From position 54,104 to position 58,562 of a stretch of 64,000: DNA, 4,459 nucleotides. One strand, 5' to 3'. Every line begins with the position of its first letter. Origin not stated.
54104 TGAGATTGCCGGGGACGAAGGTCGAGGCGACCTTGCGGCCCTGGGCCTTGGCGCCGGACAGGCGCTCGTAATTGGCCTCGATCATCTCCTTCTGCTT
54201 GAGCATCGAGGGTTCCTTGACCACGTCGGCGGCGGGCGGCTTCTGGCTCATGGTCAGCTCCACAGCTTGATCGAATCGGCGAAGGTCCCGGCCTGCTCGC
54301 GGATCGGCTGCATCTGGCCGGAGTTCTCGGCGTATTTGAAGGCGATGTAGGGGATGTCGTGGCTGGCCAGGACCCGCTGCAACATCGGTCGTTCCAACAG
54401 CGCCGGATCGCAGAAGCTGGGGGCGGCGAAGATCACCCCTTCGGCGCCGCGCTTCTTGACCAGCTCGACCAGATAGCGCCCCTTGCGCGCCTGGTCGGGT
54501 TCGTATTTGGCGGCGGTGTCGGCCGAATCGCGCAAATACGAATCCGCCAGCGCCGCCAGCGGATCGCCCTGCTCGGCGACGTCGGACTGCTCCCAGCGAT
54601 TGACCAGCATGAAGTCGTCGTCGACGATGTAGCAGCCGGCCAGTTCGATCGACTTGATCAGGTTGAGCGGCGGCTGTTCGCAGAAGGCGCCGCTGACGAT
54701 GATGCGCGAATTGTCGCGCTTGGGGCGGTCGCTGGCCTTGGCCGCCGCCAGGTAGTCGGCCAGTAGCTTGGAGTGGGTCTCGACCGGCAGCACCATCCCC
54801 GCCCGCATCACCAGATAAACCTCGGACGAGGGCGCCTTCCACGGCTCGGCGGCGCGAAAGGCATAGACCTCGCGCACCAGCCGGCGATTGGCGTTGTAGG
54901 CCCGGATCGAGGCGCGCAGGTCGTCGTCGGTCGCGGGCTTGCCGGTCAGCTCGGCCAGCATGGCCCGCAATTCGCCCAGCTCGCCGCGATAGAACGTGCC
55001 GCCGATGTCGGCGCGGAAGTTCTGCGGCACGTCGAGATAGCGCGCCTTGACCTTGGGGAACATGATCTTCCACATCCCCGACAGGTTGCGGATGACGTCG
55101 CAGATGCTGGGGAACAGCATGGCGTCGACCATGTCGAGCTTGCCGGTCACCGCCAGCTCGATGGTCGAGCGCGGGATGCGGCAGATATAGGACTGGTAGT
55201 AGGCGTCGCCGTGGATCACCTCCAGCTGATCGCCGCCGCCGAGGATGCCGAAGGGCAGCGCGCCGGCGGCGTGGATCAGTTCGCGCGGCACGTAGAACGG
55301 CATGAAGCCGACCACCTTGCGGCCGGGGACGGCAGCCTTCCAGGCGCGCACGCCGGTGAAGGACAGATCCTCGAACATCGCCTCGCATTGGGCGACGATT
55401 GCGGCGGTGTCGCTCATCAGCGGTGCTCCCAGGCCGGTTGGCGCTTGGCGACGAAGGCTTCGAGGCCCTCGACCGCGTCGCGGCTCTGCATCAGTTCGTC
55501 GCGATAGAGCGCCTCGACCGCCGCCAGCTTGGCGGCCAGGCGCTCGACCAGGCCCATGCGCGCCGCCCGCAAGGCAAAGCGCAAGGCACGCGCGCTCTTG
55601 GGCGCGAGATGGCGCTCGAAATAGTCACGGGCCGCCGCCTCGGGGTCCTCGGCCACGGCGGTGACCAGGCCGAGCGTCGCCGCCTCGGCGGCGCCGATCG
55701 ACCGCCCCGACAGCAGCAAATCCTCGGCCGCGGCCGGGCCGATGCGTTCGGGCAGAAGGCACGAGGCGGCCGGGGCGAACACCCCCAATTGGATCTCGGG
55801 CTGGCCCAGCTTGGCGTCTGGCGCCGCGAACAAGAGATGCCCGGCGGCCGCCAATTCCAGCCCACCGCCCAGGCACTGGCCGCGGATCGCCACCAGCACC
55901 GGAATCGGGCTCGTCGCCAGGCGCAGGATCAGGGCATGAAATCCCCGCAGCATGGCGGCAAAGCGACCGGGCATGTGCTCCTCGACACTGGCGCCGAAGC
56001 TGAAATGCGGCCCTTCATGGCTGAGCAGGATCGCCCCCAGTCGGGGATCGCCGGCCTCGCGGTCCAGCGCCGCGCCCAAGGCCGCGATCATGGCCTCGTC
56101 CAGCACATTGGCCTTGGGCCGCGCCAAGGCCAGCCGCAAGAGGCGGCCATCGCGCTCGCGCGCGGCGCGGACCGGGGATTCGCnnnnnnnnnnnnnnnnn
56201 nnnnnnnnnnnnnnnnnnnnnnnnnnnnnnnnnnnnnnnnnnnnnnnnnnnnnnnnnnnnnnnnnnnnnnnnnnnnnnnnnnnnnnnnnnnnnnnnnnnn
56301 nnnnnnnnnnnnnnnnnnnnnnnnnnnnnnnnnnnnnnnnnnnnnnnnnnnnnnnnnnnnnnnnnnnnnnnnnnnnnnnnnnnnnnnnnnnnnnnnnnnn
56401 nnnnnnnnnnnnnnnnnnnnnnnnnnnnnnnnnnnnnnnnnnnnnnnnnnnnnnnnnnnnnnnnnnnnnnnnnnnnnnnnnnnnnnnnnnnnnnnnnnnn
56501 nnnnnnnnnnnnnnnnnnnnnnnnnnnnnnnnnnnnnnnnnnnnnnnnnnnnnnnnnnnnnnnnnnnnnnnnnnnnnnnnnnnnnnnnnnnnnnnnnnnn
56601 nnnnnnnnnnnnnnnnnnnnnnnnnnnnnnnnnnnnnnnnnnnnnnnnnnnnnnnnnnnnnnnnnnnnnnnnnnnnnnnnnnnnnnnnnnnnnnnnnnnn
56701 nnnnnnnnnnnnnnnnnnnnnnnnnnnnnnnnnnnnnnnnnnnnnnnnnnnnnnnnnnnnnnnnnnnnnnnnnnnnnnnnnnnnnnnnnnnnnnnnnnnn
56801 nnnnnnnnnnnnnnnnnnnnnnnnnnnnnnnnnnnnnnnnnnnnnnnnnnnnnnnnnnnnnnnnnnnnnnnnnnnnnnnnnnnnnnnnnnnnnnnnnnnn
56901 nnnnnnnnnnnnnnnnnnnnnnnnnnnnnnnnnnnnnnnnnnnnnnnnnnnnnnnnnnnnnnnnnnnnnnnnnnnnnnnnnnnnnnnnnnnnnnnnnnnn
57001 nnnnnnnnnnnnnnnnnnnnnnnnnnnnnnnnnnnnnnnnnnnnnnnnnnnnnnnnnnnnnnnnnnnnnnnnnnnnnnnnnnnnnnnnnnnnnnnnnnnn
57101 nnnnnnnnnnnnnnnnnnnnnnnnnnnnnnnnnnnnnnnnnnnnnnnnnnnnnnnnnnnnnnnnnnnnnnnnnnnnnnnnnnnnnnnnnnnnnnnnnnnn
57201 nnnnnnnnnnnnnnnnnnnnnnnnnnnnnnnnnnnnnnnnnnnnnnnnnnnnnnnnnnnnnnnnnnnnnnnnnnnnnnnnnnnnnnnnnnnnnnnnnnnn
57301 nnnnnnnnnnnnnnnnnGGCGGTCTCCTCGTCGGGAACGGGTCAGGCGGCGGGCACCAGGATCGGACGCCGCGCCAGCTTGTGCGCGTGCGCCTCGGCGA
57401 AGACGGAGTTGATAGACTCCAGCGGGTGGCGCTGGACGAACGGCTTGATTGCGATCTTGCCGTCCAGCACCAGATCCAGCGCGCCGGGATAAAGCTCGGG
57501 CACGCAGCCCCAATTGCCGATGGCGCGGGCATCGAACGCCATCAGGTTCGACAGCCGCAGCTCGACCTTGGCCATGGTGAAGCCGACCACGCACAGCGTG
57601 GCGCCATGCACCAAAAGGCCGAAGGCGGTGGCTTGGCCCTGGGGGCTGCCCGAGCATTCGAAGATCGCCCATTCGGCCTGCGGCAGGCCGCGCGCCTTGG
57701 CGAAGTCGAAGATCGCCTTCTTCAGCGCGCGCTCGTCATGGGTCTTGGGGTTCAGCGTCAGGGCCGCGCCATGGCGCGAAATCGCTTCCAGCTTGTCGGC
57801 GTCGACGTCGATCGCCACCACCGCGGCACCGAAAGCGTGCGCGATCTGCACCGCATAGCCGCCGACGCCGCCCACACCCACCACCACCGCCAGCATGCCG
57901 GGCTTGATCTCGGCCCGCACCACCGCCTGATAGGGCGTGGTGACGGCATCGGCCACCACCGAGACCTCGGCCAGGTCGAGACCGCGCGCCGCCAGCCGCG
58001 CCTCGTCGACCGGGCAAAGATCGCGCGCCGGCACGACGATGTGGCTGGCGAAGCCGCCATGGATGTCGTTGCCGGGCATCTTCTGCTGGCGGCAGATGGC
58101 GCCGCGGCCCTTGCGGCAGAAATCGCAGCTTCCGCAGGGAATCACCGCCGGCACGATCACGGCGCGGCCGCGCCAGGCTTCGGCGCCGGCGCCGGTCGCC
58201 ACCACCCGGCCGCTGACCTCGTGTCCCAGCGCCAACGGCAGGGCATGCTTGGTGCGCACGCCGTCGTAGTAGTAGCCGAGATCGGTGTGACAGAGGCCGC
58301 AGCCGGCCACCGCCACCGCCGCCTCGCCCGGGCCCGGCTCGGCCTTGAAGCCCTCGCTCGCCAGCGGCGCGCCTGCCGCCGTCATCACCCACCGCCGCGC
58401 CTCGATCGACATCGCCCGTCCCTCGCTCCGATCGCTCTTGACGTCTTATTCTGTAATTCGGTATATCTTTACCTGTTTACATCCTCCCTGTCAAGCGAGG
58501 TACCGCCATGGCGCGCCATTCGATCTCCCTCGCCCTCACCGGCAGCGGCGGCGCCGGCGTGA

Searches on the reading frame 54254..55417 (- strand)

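Call 22: search_protein_families(library=pfam, proteins=[window:54254-55417:-], max_evalue=0.0001)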
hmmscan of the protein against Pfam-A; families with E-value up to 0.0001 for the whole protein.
window:54254-55417:- (387 aa): 1 family
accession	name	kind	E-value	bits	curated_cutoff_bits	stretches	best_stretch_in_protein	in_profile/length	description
PF06050.19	HGD-D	-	1.3e-71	242.4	28.4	1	41-383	2-342/342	2-hydroxyglutaryl-CoA dehydratase, D-component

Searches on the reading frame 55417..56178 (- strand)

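Call 22: search_protein_families(library=pfam, proteins=[window:55417-56178:-], max_evalue=0.0001)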
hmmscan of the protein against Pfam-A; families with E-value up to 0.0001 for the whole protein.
window:55417-56178:- (253 aa): 2 families
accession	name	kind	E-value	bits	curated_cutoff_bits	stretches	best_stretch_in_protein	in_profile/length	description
PF00378.25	ECH_1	-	1.4e-36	126.5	27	1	13-252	6-250/251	Enoyl-CoA hydratase/isomerase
PF16113.10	ECH_2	-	3.9e-19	69.8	27.2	1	16-178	4-174/335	Enoyl-CoA hydratase/isomerase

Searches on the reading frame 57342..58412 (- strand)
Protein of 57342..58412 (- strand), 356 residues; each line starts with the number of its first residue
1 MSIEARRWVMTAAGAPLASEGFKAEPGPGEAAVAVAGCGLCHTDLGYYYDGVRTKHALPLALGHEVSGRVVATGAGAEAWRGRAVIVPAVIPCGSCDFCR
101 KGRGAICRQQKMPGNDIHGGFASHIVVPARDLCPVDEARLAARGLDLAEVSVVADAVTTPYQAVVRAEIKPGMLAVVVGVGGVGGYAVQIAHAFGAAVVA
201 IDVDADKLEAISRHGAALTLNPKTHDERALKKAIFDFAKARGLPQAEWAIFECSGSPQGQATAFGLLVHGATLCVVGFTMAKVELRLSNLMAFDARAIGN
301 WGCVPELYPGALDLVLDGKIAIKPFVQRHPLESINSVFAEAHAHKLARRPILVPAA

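Call 22: search_protein_families(library=pfam, proteins=[window:57342-58412:-], max_evalue=0.0001)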
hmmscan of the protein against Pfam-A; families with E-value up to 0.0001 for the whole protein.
window:57342-58412:- (356 aa): 4 families
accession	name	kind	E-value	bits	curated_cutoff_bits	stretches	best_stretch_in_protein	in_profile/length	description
PF08240.17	ADH_N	-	1.6e-22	80.2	23.5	1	27-136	1-103/104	Alcohol dehydrogenase GroES-like domain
PF00107.32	ADH_zinc_N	-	5.1e-19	68.9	31.8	1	182-315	1-127/129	Zinc-binding dehydrogenase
PF01262.27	AlaDh_PNT_C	-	8.5e-06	25.8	23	1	175-234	31-90/214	Alanine dehydrogenase/PNT, C-terminal domain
PF02254.24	TrkA_N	-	3.8e-05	24.4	23.8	1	176-239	2-64/116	TrkA-N domain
